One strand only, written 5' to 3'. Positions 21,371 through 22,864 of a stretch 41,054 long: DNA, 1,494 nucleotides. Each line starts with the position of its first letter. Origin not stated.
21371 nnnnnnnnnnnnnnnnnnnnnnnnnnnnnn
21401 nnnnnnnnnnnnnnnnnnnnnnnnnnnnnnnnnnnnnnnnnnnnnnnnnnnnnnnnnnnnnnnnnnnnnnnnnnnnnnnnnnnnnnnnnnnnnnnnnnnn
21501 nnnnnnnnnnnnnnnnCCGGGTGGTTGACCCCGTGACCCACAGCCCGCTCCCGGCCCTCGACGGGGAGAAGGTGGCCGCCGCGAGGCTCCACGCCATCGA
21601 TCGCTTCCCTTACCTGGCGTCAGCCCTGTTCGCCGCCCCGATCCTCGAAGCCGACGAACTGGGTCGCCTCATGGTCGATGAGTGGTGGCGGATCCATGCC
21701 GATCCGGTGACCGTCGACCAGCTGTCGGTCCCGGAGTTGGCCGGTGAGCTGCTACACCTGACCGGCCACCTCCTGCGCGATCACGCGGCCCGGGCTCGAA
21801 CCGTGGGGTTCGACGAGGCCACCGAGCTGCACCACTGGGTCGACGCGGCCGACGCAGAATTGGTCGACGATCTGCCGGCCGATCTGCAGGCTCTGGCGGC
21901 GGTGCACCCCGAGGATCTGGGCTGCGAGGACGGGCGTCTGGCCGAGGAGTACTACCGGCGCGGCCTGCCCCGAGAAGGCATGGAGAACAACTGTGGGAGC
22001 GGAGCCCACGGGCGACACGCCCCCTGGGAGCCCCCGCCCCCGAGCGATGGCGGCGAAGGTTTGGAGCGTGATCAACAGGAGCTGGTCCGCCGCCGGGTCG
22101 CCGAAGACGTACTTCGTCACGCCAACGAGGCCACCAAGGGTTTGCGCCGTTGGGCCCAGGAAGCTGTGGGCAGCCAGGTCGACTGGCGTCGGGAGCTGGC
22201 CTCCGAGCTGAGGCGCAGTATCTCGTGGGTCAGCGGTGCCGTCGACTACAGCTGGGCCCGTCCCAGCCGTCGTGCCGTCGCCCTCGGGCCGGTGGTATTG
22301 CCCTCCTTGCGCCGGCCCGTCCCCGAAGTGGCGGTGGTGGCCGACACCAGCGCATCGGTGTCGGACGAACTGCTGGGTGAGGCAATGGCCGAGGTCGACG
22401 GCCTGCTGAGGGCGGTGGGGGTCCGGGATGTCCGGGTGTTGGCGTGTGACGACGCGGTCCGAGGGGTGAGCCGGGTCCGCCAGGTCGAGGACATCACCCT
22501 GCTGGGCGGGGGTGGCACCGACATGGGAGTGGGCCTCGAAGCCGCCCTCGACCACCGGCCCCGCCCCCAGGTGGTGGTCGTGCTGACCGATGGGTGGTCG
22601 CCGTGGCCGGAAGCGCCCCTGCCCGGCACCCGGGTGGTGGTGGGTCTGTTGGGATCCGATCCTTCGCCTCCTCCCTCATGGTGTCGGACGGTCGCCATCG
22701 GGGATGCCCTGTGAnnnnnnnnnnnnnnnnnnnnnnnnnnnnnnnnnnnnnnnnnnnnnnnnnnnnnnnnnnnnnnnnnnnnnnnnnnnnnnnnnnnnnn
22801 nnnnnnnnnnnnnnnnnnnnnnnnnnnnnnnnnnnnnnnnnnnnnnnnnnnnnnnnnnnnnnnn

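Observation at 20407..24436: MoxR - VWA(DUF2201-like) - coupled unknown protein - multi-TM protein: four-gene cluster with start/stop overlaps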

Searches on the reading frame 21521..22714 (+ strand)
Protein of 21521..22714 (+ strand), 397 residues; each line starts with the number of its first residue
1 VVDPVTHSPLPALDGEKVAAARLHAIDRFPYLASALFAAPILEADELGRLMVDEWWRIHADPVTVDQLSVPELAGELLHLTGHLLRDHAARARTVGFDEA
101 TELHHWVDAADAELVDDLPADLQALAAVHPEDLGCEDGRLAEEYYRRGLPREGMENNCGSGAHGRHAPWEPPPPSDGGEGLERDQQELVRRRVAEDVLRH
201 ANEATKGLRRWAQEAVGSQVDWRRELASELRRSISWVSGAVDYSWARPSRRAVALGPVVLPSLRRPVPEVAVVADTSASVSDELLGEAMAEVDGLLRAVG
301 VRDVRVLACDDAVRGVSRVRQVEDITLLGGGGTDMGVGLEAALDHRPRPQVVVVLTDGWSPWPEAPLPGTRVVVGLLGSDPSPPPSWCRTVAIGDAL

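Call 8: search_protein_families(library=pfam, proteins=[window:21521-22714:+], max_evalue=1)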
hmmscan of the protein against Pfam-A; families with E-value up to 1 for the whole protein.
window:21521-22714:+ (397 aa): 4 families
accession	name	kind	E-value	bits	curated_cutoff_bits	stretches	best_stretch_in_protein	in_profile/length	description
PF09967.15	DUF2201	-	1.3e-21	77.4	26.4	1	270-393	1-122/123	VWA-like domain (DUF2201)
PF13203.12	DUF2201_N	-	3.9e-21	76.3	23.2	1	17-264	5-271/271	Putative metallopeptidase domain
PF13519.12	VWA_2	-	0.023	15.7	27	1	303-358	39-106/107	von Willebrand factor type A domain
PF00092.34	VWA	-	0.042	14.5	23.8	1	320-360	66-115/174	von Willebrand factor type A domain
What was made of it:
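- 21521..22714 (+): DUF2201_N (zincin-like) plus DUF2201 (VWA-like) protein, 397 aa. The zincin motif is degenerate: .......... at 21755-21784, where Leu replaces the catalytic Glu. MIDAS elements DTSAS at 22343-22357, GGGGTD at 22505-22522 and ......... at 22583-22609 are intact. Pfam DUF2201_N E 3.9e-21 and DUF2201 E 1.3e-21 (call 8).
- Checked: Gene 2 (21521-22714) matches DUF2201_N (E 3.9e-21) and DUF2201 (E 1.3e-21) (call 8).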

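Call 9: search_protein_families(library=ncbifam, proteins=[window:21521-22714:+], max_evalue=1)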
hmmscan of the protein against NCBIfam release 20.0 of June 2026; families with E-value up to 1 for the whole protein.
window:21521-22714:+ (397 aa): 0 families

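Call 10: search_protein_families(library=padloc, proteins=[window:21521-22714:+], max_evalue=1)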
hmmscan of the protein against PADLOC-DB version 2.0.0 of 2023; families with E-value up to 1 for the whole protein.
window:21521-22714:+ (397 aa): 1 family
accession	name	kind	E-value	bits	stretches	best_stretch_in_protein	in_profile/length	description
PDLC03300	MTase_II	-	0.029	11.5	1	24-61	172-206/302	Type II methyltransferase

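Call 54: search_dna_similar(query=window:21521-22714:+, collection=plasmids, mode=protein, max_rows=25, max_evalue=0.001)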
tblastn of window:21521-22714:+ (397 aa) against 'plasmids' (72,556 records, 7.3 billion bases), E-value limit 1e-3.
Records with a match: 62; places in all: 65; records where one place covers at least 80% of the query: 55.
Best place of each record, by identity: <60% 62.
By first word of the organism name: Rhodococcus 33; Streptomyces 8; Mycobacterium 8; Mycolicibacterium 4; Embleya 2; Allomeiothermus 2; Nonomuraea 1; Xylanimonas 1; Cellulosimicrobium 1; Oceanithermus 1; and 1 more.
By predicted mobility (MOB-suite, as given by PLSDB): non-mobilizable 35; mobilizable 26; conjugative 1.
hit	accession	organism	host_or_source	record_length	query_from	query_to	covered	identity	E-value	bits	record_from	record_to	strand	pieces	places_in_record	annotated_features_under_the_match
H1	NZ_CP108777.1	Embleya sp. NBC_00896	-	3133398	13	377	92%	42.7%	2e-43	169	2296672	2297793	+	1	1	none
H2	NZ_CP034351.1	Streptomyces sp. W1SF4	-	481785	13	377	92%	42.6%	4e-42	165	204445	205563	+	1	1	VWA-like domain-containing protein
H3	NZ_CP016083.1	Streptomyces sp. SAT1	Adenophora trachelioides Maxim.,single ...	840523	4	377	94%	41.5%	4e-39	156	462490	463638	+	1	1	VWA-like domain-containing protein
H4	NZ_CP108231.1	Streptomyces zaomyceticus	-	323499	11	377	92%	42.0%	5e-42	165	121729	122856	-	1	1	VWA-like domain-containing protein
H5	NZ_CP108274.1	Streptomyces zaomyceticus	-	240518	11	377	92%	42.0%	1e-41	163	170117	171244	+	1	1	VWA-like domain-containing protein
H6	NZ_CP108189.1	Streptomyces zaomyceticus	-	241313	11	377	92%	42.0%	1e-41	163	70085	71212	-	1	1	VWA-like domain-containing protein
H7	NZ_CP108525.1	Streptomyces zaomyceticus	-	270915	11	377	92%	42.0%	1e-41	163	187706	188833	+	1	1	VWA-like domain-containing protein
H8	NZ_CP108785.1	Embleya sp. NBC_00888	-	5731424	13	377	92%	42.0%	4e-38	153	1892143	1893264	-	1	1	none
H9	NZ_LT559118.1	Nonomuraea gerenzanensis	-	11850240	16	396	96%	39.8%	6e-31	132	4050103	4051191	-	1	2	none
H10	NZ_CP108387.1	Streptomyces sp. NBC_01324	-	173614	8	377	93%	40.8%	3e-39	156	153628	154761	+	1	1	VWA-like domain-containing protein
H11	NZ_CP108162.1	Streptomyces sp. NBC_00158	-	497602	13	377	92%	40.6%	5e-39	156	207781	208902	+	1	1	VWA-like domain-containing protein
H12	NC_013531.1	Xylanimonas cellulosilytica DSM 15894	-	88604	9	393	97%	37.6%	4e-25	115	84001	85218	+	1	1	VWA-like domain-containing protein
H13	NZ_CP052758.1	Cellulosimicrobium protaetiae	wax moth,wax moth larvae ...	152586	9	393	97%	37.4%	3e-24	112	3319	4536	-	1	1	VWA-like domain-containing protein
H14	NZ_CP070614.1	Rhodococcus pseudokoreensis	cell culture,rhizosphere of apple ...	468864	21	366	87%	39.8%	3e-37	150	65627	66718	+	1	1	VWA-like domain-containing protein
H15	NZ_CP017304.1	Rhodococcus sp. YL-1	pure culture,soil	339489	21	366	87%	39.8%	9e-37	149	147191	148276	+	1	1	VWA-like domain-containing protein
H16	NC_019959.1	Mycobacterium sp. JS623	-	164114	21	393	94%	36.9%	2e-35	145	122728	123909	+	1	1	VWA-like domain-containing protein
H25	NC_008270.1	Rhodococcus jostii RHA1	-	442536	21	366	87%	39.1%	3e-37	150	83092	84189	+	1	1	VWA-like domain-containing protein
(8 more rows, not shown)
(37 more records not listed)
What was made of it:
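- Closest known: Canonical DUF2201 pairs on actinobacterial plasmids and in phages. Same: The same two Pfam domains and the same ATPase partner, 37-43% identical to gene 2 (call 54).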

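Call 56: get_annotated_region(hit=H2, flank=5000)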
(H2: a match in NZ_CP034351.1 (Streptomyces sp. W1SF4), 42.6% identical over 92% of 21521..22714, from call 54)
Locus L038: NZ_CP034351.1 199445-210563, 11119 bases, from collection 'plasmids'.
description: Streptomyces sp. W1SF4 plasmid p1, complete sequence
organism: Streptomyces sp. W1SF4 (NCBI taxid 2305220)
taxonomy: Bacteria; Actinomycetota; Actinomycetes; Kitasatosporales; Streptomycetaceae; Streptomyces; Streptomyces sp. W1SF4
host: -; source: -; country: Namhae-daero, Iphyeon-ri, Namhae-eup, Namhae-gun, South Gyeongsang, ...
typing (MOB-suite, as given by PLSDB): non-mobilizable
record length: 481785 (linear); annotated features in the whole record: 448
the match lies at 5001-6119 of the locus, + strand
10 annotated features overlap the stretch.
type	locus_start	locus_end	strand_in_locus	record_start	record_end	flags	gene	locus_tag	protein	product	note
CDS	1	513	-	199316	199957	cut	-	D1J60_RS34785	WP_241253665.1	response regulator transcription factor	GO:0000160 - phosphorelay signal transduction system [Evidence IEA]; GO:0006355 - regulation of DNA-templated ...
CDS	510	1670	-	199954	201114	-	-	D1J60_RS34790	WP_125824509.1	histidine kinase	GO:0000160 - phosphorelay signal transduction system [Evidence IEA]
CDS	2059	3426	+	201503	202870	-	-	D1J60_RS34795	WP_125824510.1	hypothetical protein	-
CDS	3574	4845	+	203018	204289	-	-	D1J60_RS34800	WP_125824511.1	MoxR family ATPase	-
CDS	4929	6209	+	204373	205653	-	-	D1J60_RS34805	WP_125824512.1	VWA-like domain-containing protein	-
CDS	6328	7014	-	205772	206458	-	-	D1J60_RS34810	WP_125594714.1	NAD(P)H oxidoreductase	-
CDS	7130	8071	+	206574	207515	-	-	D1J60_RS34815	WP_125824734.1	AraC family transcriptional regulator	GO:0006355 - regulation of DNA-templated transcription [Evidence IEA]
CDS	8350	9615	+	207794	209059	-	-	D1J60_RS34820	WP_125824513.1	AMP-binding protein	-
CDS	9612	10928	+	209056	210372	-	-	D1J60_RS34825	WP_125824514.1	MFS transporter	GO:0055085 - transmembrane transport [Evidence IEA]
CDS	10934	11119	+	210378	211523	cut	-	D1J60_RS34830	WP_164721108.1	GNAT family N-acetyltransferase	-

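Call 57: get_annotated_region(hit=H25, flank=5000)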
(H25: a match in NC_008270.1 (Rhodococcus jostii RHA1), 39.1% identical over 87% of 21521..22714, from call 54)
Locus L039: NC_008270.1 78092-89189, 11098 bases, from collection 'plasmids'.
description: Rhodococcus jostii RHA1 plasmid pRHL2, complete sequence
organism: Rhodococcus jostii RHA1 (NCBI taxid 101510)
taxonomy: Bacteria; Actinomycetota; Actinomycetes; Mycobacteriales; Nocardiaceae; Rhodococcus; Rhodococcus jostii; Rhodococcus jostii RHA1
host: -; source: -; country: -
typing (MOB-suite, as given by PLSDB): mobilizable; relaxase MOBP
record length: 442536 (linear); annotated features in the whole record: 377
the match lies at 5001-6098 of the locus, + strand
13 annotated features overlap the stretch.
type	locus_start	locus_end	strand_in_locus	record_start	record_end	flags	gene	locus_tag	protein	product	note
CDS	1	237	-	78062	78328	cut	-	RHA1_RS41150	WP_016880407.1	hypothetical protein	-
CDS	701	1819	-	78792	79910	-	-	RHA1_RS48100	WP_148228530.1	XRE family transcriptional regulator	-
CDS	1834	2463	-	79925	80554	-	-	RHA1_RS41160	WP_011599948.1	hypothetical protein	-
CDS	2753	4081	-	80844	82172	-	-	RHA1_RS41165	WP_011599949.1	hypothetical protein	-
CDS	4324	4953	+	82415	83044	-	-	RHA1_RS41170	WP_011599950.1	hypothetical protein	-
CDS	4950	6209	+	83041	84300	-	-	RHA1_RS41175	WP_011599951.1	VWA-like domain-containing protein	-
CDS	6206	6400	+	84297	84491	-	-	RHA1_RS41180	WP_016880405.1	hypothetical protein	-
CDS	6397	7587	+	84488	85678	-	-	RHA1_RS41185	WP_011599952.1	hypothetical protein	-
CDS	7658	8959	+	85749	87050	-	-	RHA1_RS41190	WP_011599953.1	AAA family ATPase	-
CDS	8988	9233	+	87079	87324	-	-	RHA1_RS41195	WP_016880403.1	hypothetical protein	-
CDS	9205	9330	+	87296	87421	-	-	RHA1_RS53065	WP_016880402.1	hypothetical protein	-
CDS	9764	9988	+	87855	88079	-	-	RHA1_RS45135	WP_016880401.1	hypothetical protein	-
CDS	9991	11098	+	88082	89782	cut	-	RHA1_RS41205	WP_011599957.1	hypothetical protein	-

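Call 58: get_annotated_region(hit=H16, flank=5000)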
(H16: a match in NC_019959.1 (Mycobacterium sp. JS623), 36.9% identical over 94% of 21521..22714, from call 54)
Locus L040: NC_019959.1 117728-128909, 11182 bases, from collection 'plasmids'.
description: Mycobacterium sp. JS623 plasmid pMYCSM03, complete sequence
organism: Mycobacterium sp. JS623 (NCBI taxid 212767)
taxonomy: Bacteria; Actinomycetota; Actinomycetes; Mycobacteriales; Mycobacteriaceae; Mycobacterium; Mycobacterium sp. JS623
host: -; source: -; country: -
typing (MOB-suite, as given by PLSDB): non-mobilizable; replicon rep_cluster_245
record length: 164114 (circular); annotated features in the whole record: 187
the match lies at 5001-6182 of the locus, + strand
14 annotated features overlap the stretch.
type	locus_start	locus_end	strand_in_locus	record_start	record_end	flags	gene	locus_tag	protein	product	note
CDS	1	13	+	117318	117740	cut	-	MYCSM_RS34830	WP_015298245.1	hypothetical protein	-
CDS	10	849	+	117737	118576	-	-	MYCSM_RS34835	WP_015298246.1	phosphoadenosine phosphosulfate reductase family protein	-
CDS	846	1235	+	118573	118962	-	-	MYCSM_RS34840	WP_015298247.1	hypothetical protein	-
CDS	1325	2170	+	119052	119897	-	-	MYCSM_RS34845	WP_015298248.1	hypothetical protein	-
CDS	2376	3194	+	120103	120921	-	-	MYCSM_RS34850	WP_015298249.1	DUF4262 domain-containing protein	-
CDS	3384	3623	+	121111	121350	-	-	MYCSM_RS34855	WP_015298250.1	hypothetical protein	-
CDS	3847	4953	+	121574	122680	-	-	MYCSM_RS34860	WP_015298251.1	AAA family ATPase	-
CDS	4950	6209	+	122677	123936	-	-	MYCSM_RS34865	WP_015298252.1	VWA-like domain-containing protein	-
CDS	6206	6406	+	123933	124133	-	-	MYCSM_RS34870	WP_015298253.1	hypothetical protein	-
CDS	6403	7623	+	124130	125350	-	-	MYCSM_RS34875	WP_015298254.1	hypothetical protein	-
CDS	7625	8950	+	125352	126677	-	-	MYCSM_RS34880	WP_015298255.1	AAA family ATPase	-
CDS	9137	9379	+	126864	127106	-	-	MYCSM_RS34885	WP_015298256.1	hypothetical protein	-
CDS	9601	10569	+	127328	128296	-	-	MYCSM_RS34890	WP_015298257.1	DUF4192 domain-containing protein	-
CDS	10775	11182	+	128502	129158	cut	-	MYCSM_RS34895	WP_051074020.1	hypothetical protein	-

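Call 59: get_annotated_region(hit=H12, flank=5000)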
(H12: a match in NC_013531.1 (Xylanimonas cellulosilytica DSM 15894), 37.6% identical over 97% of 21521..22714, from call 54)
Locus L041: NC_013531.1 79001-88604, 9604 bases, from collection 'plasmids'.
description: Xylanimonas cellulosilytica DSM 15894 plasmid pXCEL01, complete sequence
organism: Xylanimonas cellulosilytica DSM 15894 (NCBI taxid 446471)
taxonomy: Bacteria; Actinomycetota; Actinomycetes; Micrococcales; Promicromonosporaceae; Xylanimonas; Xylanimonas cellulosilytica; Xylanimonas cellulosilytica DSM 15894
host: -; source: -; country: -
typing (MOB-suite, as given by PLSDB): non-mobilizable
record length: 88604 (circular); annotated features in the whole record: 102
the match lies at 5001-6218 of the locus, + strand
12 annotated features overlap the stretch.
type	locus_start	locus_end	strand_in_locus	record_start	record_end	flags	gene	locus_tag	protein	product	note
CDS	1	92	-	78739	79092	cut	-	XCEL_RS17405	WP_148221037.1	hypothetical protein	-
CDS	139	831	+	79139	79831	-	-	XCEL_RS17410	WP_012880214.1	hypothetical protein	-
CDS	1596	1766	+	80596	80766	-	-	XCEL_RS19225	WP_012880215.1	hypothetical protein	-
CDS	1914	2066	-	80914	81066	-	-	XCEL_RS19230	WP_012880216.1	hypothetical protein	-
CDS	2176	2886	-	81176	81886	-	-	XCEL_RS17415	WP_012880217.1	SOS response-associated peptidase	GO:0018142 - obsolete protein-DNA covalent cross-linking [Evidence IEA]; GO:0009432 - SOS response [Evidence IEA]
CDS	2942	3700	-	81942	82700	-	-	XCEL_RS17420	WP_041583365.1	hypothetical protein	-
CDS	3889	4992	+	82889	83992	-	-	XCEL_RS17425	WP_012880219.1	AAA family ATPase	-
CDS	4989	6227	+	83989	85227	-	-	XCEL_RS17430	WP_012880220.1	VWA-like domain-containing protein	-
CDS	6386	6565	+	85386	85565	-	-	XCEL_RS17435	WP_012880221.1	hypothetical protein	-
CDS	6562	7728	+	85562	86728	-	-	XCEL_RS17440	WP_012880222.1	hypothetical protein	-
CDS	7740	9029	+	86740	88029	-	-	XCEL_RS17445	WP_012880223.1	AAA family ATPase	-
CDS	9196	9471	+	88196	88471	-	-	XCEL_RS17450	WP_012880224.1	hypothetical protein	-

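Call 61: search_protein_families(library=pfam, proteins=[L038:2059-3426:+, L039:6397-7587:+, L039:4324-4953:+, L040:6403-7623:+, L038:3574-4845:+, L039:7658-8959:+], max_evalue=0.01)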
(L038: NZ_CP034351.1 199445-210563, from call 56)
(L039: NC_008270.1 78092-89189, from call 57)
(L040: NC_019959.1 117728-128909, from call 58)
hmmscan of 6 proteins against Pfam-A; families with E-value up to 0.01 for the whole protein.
L038:2059-3426:+ (455 aa): 0 families

L039:6397-7587:+ (396 aa): 0 families

L039:4324-4953:+ (209 aa): 0 families

L040:6403-7623:+ (406 aa): 0 families

L038:3574-4845:+ (423 aa): 8 families
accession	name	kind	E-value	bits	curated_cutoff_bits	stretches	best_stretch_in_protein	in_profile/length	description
PF07728.20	AAA_5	-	2.7e-08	34.4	22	1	49-182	1-139/139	AAA domain (dynein-related subfamily)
PF00158.32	Sigma54_activat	-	5.7e-07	29.8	20.2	1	116-164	91-143/168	Sigma-54 interaction domain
PF07726.17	AAA_3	-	9.4e-06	26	27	1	50-167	2-115/131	ATPase family associated with various cellular activities (AAA)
PF01078.27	Mg_chelatase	-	7.6e-05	22.6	20.3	0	114-167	102-161/207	Magnesium chelatase, subunit ChlI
PF20030.5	bpMoxR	-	0.00052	19.6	27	0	34-72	18-56/205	MoxR domain in the MoxR-vWA-beta-propeller ternary systems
PF13191.12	AAA_16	-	0.00053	20.9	32.6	1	36-74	11-51/167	AAA ATPase domain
PF00004.35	AAA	-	0.00096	20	21.2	1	50-139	1-89/131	ATPase family associated with various cellular activities (AAA)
PF13401.12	AAA_22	-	0.0058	17.4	27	0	50-86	8-45/130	AAA domain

L039:7658-8959:+ (433 aa): 7 families
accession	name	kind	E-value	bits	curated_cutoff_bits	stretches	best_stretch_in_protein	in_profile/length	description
PF13604.12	AAA_30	-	6.2e-11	42.8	27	1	51-204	16-137/191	AAA domain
PF13087.12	AAA_12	-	1.6e-05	25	27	1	317-401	109-193/195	AAA domain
PF13245.12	AAA_19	-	3.5e-05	24.4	25.1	1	54-198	12-132/134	AAA domain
PF05127.21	NAT10_TcmA_helicase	-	0.00021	21.7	22.7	1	58-178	2-108/176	RNA cytidine acetyltransferase NAT10/TcmA, helicase domain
PF13086.12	AAA_11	-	0.00028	21.2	27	0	159-199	213-254/257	AAA domain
PF00270.35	DEAD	-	0.00067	19.9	26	1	41-167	3-125/167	DEAD/DEAH box helicase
PF13191.12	AAA_16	-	0.0027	18.6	32.6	0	51-92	21-60/167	AAA ATPase domain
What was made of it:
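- Closest known: Canonical DUF2201 pairs on actinobacterial plasmids and in phages. Different: Mycobacteriales and Xylanimonas plasmids have a ~66-aa protein, a ~400-aa protein and an AAA_30 helicase-like ATPase (calls 57-59, 61).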

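Call 72: get_annotated_region(hit=H3, flank=5000)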
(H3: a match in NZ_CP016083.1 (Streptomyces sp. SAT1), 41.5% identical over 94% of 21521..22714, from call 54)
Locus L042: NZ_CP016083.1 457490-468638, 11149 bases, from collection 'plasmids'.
description: Streptomyces sp. SAT1 plasmid unnamed3, complete sequence
organism: Streptomyces sp. SAT1 (NCBI taxid 1849967)
taxonomy: Bacteria; Actinomycetota; Actinomycetes; Kitasatosporales; Streptomycetaceae; Streptomyces; Streptomyces sp. SAT1
host: -; source: Adenophora trachelioides Maxim.,single colony; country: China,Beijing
typing (MOB-suite, as given by PLSDB): non-mobilizable
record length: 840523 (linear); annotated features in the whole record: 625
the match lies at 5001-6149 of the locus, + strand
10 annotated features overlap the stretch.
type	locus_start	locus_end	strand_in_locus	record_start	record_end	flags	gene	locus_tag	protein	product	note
CDS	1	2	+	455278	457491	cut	-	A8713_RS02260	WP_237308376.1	MMPL family transporter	-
CDS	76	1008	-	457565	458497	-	-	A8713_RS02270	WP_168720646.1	SDR family oxidoreductase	-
CDS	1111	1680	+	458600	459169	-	-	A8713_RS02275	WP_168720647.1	TetR/AcrR family transcriptional regulator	-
CDS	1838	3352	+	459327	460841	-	-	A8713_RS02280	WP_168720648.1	hypothetical protein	-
CDS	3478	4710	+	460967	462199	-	-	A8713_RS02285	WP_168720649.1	AAA family ATPase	-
CDS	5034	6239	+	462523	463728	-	-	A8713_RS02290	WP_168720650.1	VWA-like domain-containing protein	-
CDS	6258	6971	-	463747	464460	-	-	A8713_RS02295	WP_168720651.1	DUF2993 domain-containing protein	-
CDS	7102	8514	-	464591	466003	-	proS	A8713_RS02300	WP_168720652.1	proline--tRNA ligase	GO:0006433 - prolyl-tRNA aminoacylation [Evidence IEA]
CDS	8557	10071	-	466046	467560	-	-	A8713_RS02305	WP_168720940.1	MFS transporter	-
CDS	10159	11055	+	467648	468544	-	-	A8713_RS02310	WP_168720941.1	LysR family transcriptional regulator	-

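Call 73: get_annotated_region(hit=H4, flank=5000)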
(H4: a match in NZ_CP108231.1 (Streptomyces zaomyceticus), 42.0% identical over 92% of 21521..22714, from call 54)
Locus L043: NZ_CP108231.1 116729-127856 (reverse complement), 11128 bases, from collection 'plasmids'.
description: Streptomyces zaomyceticus strain NBC_00084 plasmid unnamed1, complete sequence
organism: Streptomyces zaomyceticus (NCBI taxid 68286)
taxonomy: Bacteria; Actinomycetota; Actinomycetes; Kitasatosporales; Streptomycetaceae; Streptomyces; Streptomyces zaomyceticus
host: -; source: -; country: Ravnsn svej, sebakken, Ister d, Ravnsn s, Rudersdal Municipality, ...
typing (MOB-suite, as given by PLSDB): non-mobilizable
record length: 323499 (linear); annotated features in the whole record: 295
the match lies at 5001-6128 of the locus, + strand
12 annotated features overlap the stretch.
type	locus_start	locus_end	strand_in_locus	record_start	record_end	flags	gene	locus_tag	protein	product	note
CDS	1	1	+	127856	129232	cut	-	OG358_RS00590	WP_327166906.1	tetratricopeptide repeat protein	-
CDS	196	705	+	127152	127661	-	-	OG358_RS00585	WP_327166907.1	hypothetical protein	-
CDS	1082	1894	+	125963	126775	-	-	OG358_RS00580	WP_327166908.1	hypothetical protein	-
CDS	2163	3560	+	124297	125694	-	-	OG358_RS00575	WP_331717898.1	hypothetical protein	-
CDS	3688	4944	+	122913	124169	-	-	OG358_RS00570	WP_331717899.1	MoxR family ATPase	-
CDS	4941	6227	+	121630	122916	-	-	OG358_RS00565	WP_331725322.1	VWA-like domain-containing protein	-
CDS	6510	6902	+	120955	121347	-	-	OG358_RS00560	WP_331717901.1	hypothetical protein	-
CDS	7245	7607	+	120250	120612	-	-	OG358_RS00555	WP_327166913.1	hypothetical protein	-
CDS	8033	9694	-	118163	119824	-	-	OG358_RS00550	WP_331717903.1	IclR family transcriptional regulator C-terminal domain-containing protein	-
CDS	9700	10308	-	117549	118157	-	-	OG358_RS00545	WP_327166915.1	sigma-70 family RNA polymerase sigma factor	GO:0006352 - DNA-templated transcription initiation [Evidence IEA]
CDS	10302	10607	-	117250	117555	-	-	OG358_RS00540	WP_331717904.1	hypothetical protein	-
CDS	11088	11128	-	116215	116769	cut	-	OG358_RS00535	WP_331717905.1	hypothetical protein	-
